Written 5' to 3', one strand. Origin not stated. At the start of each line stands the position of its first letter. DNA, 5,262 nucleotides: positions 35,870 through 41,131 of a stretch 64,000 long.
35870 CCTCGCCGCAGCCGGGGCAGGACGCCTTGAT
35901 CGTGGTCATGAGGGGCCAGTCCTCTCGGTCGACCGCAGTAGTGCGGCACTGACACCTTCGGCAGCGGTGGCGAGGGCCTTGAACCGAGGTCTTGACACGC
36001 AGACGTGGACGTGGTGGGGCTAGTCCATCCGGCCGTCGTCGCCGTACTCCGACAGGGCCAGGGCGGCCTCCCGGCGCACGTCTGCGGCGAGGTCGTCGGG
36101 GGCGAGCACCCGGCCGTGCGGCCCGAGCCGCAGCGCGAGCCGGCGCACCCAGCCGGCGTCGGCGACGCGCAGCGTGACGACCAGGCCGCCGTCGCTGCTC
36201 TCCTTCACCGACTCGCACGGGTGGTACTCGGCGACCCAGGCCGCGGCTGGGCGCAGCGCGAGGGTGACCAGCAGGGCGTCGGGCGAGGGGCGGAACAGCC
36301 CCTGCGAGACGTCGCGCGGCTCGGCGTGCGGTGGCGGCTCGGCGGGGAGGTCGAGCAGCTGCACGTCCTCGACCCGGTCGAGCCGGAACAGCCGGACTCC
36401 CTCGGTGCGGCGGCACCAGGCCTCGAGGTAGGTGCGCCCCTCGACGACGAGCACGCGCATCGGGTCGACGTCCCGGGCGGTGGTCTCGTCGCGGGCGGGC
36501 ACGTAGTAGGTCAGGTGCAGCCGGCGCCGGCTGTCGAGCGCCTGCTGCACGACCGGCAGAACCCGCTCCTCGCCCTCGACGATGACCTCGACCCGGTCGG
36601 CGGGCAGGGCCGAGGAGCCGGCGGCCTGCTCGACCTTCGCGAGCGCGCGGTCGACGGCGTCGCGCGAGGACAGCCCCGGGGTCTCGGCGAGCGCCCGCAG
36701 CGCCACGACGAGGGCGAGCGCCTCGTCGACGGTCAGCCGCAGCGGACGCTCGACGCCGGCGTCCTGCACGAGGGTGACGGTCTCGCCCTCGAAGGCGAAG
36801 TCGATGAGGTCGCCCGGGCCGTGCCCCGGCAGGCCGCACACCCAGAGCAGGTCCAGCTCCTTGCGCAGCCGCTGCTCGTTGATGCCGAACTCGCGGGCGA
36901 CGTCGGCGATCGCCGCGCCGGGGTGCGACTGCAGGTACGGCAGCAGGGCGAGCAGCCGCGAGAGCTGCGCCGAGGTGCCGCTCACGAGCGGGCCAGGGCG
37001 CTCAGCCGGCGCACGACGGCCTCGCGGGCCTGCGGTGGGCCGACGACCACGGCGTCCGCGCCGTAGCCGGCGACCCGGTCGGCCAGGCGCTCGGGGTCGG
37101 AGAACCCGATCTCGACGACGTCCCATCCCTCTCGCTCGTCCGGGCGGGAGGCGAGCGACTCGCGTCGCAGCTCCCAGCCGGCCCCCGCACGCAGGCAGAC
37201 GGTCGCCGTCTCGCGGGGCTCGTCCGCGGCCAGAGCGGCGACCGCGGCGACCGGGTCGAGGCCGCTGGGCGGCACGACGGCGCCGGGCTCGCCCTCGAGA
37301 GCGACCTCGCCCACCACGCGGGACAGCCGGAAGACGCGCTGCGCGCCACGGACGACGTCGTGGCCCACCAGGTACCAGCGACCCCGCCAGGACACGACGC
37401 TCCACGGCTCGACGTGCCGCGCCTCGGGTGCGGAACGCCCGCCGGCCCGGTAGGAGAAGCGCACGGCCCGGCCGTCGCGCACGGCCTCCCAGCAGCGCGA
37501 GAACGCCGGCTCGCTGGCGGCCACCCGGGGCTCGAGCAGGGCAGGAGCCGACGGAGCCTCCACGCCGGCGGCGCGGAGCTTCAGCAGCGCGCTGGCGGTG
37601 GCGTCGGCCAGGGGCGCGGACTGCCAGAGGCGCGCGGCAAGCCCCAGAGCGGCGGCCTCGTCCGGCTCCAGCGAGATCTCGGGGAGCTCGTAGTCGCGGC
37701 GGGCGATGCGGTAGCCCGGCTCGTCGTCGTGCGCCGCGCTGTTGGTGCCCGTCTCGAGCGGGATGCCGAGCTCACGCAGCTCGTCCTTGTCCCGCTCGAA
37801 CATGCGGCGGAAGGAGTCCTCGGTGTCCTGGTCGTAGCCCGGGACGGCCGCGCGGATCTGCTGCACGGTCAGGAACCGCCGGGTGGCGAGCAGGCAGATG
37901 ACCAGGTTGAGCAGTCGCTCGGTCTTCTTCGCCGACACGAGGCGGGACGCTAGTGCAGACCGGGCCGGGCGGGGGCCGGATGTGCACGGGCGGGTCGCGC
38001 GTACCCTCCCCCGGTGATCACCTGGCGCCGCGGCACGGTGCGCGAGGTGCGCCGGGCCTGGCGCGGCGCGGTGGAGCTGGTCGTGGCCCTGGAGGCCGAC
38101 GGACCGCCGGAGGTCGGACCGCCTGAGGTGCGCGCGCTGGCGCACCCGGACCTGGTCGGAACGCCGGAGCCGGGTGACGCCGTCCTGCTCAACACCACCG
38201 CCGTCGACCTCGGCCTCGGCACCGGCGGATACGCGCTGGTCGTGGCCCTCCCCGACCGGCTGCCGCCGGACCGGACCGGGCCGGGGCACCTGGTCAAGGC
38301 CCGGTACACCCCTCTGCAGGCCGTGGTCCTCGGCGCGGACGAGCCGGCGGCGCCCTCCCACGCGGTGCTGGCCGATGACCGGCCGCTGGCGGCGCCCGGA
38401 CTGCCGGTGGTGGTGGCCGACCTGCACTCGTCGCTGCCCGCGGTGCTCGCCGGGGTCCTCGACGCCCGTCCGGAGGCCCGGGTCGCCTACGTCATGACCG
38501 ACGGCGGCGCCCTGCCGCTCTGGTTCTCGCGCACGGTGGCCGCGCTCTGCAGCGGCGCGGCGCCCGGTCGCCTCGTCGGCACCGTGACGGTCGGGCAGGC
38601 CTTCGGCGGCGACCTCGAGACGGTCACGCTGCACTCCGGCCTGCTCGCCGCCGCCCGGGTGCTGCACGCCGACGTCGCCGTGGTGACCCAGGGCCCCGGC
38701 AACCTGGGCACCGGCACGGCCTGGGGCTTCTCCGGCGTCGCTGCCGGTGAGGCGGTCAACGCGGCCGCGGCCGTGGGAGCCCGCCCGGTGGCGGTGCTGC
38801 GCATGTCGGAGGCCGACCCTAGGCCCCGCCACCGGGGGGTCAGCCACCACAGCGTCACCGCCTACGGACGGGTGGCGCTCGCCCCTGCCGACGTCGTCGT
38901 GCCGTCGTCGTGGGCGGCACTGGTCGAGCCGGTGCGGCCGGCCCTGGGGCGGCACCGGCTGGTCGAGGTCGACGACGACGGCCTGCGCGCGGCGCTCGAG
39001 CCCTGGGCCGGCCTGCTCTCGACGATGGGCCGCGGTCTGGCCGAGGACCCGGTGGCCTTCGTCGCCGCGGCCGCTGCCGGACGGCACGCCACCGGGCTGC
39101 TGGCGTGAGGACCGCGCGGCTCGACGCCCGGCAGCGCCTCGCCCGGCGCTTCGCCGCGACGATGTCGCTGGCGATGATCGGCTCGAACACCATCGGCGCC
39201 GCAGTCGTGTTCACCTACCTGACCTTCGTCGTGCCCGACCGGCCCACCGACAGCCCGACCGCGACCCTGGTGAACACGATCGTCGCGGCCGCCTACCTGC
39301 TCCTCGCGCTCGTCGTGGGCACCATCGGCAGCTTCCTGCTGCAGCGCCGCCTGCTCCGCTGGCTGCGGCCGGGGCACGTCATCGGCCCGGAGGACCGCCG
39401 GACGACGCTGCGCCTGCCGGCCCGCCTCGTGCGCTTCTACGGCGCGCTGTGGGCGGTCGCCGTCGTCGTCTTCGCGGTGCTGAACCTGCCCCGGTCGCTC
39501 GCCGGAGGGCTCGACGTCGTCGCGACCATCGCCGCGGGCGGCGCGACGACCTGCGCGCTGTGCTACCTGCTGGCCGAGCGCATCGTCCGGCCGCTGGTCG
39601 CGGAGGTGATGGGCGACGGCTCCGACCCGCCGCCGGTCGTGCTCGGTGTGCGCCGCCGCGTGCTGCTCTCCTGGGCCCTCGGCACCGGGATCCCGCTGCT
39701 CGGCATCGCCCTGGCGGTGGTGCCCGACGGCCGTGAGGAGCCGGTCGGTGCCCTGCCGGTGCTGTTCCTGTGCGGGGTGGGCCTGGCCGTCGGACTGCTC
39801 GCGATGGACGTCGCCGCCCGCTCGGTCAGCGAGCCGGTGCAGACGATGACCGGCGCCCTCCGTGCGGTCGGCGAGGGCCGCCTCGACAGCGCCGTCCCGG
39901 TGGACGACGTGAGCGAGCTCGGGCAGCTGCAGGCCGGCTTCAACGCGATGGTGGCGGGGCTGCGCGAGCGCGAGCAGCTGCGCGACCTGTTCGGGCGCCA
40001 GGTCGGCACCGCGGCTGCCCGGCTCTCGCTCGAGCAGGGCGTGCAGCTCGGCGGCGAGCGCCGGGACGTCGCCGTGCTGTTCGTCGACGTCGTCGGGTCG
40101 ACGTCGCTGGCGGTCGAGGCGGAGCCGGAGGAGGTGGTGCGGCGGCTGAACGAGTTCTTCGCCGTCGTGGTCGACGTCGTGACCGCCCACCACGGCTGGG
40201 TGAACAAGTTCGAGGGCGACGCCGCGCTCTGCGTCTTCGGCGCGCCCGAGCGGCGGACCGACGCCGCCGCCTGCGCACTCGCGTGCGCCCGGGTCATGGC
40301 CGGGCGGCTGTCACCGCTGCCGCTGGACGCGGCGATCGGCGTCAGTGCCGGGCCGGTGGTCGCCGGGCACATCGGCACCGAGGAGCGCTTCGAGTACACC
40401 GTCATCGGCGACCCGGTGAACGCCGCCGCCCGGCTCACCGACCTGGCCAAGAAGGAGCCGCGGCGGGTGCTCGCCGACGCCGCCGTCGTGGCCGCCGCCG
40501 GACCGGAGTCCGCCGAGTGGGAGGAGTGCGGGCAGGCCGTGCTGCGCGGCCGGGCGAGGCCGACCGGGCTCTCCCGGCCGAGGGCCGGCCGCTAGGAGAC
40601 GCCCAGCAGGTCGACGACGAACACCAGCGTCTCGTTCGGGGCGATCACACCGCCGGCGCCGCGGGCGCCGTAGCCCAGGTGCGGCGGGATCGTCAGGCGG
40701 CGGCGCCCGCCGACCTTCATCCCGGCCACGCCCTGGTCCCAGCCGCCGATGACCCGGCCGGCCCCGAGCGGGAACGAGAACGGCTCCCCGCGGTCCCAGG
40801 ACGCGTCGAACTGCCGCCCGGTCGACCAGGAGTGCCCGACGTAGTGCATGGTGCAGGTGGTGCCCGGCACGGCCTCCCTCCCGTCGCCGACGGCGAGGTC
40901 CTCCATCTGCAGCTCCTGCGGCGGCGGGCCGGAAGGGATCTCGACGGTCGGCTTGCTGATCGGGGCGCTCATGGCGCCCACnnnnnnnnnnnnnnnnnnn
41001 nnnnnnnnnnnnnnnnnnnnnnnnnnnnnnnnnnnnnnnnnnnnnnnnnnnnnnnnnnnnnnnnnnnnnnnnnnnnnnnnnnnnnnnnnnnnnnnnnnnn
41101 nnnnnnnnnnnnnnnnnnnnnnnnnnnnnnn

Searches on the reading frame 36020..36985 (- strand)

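Call 15: search_protein_families(library=pfam, proteins=[window:36020-36985:-], max_evalue=0.001)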
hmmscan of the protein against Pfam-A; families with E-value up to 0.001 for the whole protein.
window:36020-36985:- (321 aa): 3 families
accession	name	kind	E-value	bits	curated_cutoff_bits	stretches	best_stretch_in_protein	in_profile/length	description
PF19187.6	HTH_PafC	-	7e-40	135.9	32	1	7-119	2-114/115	PafC helix-turn-helix domain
PF13280.12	WYL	-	4.1e-21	75.2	21.8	1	142-209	2-69/70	WYL domain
PF25583.1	WCX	-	6.7e-14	52.4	23.9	1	239-310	4-75/76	WCX domain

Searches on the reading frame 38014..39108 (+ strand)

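Call 15: search_protein_families(library=pfam, proteins=[window:38014-39108:+], max_evalue=0.001)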
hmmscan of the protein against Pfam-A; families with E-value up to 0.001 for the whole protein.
window:38014-39108:+ (364 aa): 1 family
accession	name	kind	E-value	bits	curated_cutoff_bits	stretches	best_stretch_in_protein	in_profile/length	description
PF12982.12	DUF3866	-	1e-113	380.2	25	1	40-356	1-318/318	Protein of unknown function (DUF3866)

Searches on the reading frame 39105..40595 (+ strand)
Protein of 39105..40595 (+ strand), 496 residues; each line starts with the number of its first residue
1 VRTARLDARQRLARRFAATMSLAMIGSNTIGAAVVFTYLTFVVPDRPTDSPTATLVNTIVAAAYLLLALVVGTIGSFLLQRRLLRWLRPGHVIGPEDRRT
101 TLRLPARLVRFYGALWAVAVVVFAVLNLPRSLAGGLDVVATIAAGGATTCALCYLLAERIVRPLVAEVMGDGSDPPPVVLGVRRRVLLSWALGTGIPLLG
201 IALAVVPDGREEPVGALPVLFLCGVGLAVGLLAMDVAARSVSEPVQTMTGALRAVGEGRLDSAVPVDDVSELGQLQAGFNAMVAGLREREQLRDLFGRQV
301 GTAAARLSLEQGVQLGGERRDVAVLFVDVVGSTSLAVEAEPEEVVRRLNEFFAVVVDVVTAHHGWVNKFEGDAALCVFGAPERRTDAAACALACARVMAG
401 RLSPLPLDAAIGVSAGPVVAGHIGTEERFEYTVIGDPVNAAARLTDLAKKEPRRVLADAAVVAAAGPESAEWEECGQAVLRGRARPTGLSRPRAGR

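Call 15: search_protein_families(library=pfam, proteins=[window:39105-40595:+], max_evalue=0.001)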
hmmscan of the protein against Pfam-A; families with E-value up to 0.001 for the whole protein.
window:39105-40595:+ (496 aa): 2 families
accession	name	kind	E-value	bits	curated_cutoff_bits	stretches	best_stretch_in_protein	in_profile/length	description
PF00211.25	Guanylate_cyc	-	1.4e-18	67.6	21.9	1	320-484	7-174/183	Adenylate and Guanylate cyclase catalytic domain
PF00672.30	HAMP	-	6.4e-11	42.9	25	1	237-288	2-53/53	HAMP domain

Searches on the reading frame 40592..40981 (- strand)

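Call 15: search_protein_families(library=pfam, proteins=[window:40592-40981:-], max_evalue=0.001)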
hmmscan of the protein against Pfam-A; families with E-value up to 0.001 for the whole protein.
window:40592-40981:- (129 aa): 1 family
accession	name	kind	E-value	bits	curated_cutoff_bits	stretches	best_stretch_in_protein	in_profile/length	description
PF00254.34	FKBP_C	-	1.1e-32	112.6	21.1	1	35-126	3-94/94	FKBP-type peptidyl-prolyl cis-trans isomerase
